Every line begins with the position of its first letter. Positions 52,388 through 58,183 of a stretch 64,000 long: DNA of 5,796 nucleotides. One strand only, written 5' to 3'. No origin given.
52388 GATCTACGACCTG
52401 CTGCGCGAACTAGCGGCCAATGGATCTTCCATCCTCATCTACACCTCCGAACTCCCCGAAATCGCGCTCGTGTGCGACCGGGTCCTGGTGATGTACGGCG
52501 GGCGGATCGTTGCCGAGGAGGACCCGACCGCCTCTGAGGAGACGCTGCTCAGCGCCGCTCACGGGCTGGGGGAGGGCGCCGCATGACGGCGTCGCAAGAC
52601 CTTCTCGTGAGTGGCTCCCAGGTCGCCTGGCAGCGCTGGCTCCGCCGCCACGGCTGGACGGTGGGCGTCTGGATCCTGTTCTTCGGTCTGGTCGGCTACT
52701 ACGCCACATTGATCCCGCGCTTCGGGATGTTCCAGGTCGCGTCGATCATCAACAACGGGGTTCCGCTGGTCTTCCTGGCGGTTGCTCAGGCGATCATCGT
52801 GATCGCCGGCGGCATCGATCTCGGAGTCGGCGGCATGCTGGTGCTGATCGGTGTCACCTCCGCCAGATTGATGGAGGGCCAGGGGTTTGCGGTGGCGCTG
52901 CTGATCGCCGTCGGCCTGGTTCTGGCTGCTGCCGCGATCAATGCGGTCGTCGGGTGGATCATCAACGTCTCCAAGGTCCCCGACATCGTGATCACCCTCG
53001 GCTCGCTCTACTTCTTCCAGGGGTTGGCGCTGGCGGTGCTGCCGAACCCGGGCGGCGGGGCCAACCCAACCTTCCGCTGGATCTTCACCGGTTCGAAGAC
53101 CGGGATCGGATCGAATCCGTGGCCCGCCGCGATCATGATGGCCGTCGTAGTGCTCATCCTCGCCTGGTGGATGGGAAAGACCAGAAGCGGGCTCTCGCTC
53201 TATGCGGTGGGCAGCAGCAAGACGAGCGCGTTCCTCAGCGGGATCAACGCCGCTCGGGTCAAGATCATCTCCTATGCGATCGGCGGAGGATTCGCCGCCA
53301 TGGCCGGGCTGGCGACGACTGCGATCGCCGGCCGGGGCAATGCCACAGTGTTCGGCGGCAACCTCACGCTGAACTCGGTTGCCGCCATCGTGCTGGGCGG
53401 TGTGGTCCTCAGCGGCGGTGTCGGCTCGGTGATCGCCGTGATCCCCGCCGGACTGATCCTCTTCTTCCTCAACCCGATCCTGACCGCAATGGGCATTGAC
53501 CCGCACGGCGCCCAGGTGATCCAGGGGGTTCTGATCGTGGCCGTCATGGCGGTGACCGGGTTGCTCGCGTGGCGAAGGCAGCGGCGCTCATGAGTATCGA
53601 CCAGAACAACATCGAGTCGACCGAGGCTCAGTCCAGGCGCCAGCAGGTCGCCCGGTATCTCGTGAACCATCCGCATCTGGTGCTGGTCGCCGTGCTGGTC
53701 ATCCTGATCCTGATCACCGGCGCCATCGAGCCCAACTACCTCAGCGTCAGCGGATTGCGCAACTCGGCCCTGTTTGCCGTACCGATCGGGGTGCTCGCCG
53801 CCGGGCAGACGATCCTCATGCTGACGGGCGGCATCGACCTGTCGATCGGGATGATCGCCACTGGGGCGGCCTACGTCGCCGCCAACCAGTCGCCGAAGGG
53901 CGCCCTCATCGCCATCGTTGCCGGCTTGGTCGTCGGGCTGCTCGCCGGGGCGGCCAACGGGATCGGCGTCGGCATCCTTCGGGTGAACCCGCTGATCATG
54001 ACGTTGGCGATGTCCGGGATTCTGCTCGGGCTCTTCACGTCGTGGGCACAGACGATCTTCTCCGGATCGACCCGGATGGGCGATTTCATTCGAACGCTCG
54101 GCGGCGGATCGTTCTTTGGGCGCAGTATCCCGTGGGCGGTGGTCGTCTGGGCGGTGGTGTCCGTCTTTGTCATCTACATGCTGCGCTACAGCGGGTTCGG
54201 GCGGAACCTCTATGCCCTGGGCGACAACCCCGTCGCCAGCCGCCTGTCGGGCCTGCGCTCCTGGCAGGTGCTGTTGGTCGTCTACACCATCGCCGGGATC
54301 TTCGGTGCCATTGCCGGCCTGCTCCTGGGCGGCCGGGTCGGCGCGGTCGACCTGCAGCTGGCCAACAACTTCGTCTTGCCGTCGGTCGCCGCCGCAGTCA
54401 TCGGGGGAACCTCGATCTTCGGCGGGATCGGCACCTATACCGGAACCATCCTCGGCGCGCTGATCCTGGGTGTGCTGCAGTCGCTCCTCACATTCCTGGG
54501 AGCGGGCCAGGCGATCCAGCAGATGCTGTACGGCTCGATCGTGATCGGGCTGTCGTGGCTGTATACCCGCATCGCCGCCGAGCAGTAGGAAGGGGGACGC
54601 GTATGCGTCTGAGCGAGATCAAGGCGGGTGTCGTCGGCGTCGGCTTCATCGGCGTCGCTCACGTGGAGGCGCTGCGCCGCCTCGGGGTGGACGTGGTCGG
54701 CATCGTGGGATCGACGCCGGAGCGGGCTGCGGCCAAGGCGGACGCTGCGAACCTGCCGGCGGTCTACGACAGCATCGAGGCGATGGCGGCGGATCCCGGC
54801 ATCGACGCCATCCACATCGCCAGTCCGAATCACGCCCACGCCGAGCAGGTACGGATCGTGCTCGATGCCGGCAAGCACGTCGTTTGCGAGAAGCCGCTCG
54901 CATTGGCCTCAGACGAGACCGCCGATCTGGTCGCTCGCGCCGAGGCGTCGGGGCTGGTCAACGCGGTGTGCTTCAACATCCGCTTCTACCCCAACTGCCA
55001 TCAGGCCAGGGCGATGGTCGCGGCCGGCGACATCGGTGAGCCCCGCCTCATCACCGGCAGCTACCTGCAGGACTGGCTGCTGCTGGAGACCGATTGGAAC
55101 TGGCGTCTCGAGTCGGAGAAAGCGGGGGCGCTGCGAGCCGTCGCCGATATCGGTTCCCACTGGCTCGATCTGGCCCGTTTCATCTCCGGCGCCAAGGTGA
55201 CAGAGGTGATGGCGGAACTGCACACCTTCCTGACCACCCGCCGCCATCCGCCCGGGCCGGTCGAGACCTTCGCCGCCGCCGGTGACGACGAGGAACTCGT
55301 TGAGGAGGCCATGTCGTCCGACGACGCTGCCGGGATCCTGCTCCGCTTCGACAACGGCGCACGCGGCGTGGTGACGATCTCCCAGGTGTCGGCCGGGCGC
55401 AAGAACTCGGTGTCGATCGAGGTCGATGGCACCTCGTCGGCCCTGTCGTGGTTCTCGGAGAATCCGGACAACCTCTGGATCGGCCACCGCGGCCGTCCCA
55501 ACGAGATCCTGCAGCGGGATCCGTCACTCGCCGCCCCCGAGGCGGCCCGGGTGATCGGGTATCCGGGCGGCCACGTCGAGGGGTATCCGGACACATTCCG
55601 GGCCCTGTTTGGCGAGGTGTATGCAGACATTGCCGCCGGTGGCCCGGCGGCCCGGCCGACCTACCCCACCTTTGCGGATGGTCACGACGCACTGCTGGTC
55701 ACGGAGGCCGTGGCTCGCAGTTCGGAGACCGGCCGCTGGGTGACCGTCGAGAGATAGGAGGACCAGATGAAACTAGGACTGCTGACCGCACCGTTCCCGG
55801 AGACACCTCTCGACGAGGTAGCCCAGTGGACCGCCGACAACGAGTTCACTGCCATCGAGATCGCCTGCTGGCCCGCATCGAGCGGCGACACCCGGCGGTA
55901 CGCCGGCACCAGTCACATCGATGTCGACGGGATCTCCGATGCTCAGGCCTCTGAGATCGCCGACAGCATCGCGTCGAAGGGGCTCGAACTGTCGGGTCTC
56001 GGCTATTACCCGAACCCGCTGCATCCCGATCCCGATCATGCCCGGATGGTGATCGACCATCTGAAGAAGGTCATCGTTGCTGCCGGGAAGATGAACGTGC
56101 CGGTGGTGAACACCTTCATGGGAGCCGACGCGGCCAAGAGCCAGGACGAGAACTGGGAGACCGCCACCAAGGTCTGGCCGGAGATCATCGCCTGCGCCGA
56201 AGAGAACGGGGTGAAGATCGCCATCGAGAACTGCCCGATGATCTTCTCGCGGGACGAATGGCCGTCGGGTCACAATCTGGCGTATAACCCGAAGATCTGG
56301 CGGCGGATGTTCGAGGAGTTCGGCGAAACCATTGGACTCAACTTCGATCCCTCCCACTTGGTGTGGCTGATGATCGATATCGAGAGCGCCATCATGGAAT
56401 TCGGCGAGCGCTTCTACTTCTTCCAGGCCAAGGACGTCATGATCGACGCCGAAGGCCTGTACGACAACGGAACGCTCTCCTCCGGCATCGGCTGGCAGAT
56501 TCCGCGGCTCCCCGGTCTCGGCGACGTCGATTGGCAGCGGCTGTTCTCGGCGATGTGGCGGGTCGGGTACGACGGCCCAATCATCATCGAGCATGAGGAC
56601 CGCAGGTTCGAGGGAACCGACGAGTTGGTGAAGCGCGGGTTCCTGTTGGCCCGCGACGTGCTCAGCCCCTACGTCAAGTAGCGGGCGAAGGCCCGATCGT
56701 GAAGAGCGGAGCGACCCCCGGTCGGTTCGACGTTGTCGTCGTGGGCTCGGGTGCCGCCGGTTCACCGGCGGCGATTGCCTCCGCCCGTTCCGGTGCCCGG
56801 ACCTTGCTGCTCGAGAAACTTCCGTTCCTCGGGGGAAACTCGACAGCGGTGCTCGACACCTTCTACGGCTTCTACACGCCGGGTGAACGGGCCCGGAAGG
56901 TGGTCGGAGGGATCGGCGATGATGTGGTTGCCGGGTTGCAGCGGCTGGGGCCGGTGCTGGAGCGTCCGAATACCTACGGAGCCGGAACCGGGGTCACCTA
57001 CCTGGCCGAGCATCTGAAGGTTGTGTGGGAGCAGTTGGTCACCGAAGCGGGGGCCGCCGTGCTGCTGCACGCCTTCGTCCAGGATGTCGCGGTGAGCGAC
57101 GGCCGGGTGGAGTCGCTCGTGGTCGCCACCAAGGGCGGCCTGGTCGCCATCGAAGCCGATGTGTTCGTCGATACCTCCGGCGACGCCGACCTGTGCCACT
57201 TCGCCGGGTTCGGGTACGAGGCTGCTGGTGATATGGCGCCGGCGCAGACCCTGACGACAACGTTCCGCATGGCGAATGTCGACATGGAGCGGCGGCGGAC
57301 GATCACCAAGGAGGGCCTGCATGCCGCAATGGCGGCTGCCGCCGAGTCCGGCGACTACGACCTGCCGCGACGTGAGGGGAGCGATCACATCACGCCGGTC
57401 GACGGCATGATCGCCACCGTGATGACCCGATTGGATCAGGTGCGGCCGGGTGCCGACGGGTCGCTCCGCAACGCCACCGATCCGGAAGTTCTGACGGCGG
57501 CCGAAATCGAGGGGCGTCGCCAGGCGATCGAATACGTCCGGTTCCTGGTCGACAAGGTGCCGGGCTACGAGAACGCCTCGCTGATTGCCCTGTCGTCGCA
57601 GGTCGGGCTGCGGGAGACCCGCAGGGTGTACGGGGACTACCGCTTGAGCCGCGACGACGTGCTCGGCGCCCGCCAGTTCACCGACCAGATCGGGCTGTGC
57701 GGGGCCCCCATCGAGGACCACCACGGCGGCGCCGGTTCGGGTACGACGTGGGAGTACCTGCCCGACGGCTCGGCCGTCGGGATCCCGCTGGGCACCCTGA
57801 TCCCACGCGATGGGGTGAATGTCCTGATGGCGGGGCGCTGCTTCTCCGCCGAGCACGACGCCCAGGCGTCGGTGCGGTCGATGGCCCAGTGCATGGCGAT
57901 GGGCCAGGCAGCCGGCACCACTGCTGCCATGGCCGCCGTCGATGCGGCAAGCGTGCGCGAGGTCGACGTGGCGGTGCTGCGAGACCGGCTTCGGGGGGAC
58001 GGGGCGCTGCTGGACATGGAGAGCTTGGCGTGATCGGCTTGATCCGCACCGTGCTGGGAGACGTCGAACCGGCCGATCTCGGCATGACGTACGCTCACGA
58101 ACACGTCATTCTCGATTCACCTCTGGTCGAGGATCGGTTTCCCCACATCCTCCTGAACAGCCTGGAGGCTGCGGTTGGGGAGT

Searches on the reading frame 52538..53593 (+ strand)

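Call 43: search_protein_families(library=pfam, proteins=[window:52538-53593:+], max_evalue=0.0001)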
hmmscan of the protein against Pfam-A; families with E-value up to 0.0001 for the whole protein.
window:52538-53593:+ (351 aa): 1 family
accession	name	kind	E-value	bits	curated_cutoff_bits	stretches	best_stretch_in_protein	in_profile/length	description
PF02653.21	BPD_transp_2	-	2.7e-27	96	26.8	1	68-337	3-269/269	Branched-chain amino acid transport system / permease component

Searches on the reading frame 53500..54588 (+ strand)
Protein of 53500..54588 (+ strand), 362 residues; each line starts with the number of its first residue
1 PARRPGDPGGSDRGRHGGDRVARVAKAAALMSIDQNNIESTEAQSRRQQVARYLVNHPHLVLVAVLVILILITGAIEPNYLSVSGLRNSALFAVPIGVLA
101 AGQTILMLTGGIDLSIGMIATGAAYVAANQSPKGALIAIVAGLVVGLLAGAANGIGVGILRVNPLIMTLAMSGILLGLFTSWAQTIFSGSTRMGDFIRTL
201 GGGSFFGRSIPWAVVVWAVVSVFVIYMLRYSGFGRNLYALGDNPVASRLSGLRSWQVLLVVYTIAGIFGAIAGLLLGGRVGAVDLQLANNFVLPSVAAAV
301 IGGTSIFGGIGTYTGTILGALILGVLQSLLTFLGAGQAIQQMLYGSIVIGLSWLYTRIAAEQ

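Call 43: search_protein_families(library=pfam, proteins=[window:53500-54588:+], max_evalue=0.0001)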
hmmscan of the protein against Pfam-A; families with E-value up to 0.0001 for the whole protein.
window:53500-54588:+ (362 aa): 1 family
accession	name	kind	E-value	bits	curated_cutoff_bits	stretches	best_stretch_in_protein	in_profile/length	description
PF02653.21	BPD_transp_2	-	8.3e-31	107.5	26.8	1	88-349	4-266/269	Branched-chain amino acid transport system / permease component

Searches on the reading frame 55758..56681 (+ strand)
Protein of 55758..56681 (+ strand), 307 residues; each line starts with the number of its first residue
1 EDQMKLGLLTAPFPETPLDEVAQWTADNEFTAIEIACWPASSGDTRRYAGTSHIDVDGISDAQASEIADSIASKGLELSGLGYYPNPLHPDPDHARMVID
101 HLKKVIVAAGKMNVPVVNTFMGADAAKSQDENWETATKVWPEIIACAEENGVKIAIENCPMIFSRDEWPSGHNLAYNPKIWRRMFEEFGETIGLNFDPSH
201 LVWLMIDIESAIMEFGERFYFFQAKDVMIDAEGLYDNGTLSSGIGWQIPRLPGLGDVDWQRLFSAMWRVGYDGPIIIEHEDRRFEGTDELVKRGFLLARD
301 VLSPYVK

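Call 43: search_protein_families(library=pfam, proteins=[window:55758-56681:+], max_evalue=0.0001)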
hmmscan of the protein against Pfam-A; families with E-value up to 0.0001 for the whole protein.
window:55758-56681:+ (307 aa): 1 family
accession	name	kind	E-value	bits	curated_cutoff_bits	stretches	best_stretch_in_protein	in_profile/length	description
PF01261.30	AP_endonuc_2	-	3.8e-32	112.4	31.1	1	23-289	2-237/249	Xylose isomerase-like TIM barrel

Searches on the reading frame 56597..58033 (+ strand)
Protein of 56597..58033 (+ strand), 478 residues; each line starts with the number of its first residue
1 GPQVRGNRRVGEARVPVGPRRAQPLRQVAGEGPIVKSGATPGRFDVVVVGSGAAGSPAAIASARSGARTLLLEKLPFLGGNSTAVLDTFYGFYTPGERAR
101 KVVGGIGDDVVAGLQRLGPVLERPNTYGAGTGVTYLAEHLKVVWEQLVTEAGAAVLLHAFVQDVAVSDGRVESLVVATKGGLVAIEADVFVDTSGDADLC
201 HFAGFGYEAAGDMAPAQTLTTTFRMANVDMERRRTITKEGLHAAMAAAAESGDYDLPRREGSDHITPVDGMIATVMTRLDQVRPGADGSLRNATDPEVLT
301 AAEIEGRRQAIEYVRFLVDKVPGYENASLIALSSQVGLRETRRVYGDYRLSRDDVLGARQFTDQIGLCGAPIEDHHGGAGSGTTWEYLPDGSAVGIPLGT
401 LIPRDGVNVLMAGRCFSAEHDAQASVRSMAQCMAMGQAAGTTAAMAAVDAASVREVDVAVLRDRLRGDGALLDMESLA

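Call 43: search_protein_families(library=pfam, proteins=[window:56597-58033:+], max_evalue=0.0001)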
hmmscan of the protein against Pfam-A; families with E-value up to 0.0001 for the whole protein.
window:56597-58033:+ (478 aa): 4 families
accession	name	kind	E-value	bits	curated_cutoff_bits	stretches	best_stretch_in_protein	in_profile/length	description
PF12831.13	FAD_oxidored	-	7.8e-103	345.4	27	1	45-465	1-416/416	FAD dependent oxidoreductase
PF00890.30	FAD_binding_2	-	4.7e-08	33.1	20.4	1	45-83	1-39/414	FAD binding domain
PF13450.12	NAD_binding_8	-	3.7e-06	27.6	21.9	1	48-83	1-36/68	NAD(P)-binding Rossmann-like domain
PF01134.28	GIDA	-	5.7e-06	26.1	22.1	1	45-72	1-28/391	Glucose inhibited division protein A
